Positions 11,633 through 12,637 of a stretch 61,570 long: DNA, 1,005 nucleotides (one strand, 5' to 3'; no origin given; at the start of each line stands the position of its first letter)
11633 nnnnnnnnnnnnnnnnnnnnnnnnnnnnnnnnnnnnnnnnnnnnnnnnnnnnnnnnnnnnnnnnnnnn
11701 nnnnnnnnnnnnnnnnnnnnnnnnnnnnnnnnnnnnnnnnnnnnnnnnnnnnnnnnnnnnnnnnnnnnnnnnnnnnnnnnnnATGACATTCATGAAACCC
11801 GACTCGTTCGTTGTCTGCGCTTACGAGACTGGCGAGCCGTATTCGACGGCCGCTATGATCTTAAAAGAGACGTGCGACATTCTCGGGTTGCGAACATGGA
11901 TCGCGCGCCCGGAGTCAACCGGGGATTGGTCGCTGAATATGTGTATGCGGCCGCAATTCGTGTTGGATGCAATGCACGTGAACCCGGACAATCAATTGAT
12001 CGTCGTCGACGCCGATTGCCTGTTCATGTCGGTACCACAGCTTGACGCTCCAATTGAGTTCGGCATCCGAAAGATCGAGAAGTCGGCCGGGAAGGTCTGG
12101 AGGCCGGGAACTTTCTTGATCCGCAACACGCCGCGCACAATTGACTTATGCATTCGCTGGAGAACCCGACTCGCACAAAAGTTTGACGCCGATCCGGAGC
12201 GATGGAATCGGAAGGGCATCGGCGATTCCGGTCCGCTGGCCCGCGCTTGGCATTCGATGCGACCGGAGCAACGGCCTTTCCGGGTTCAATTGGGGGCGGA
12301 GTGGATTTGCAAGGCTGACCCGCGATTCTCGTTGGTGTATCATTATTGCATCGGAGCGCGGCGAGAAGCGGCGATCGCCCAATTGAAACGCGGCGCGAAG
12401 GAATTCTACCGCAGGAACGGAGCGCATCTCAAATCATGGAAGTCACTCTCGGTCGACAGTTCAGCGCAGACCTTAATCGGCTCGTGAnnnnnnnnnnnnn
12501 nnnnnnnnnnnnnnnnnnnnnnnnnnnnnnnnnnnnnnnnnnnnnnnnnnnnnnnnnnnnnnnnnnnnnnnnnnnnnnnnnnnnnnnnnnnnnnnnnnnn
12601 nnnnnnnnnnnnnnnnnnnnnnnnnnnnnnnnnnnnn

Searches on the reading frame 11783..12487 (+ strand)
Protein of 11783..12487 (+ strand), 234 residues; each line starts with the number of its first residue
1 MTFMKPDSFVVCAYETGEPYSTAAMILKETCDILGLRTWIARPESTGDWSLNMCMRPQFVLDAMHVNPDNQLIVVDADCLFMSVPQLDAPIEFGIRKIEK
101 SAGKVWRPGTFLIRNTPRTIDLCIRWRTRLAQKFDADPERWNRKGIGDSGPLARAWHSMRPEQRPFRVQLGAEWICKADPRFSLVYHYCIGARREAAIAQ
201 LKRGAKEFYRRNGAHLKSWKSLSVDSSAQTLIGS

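Call 72: search_protein_families(library=pfam, max_evalue=0.01, proteins=[window:11783-12487:+])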
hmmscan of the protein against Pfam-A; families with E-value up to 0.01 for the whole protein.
window:11783-12487:+ (234 aa): 0 families

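Call 90: search_protein_families(library=phrogs, max_evalue=0.01, proteins=[window:11783-12487:+])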
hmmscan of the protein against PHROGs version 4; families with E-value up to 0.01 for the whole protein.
window:11783-12487:+ (234 aa): 0 families

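Call 101: search_solved_structures(query=window:11783-12487:+, max_evalue=10, show_alignments=1)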
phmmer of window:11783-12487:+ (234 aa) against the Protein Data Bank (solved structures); distinct sequences matched with E-value up to 10: 1.
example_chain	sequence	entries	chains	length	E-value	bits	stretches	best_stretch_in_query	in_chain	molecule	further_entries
2kpt_A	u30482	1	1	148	0.38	13.6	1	133-175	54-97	Putative secreted protein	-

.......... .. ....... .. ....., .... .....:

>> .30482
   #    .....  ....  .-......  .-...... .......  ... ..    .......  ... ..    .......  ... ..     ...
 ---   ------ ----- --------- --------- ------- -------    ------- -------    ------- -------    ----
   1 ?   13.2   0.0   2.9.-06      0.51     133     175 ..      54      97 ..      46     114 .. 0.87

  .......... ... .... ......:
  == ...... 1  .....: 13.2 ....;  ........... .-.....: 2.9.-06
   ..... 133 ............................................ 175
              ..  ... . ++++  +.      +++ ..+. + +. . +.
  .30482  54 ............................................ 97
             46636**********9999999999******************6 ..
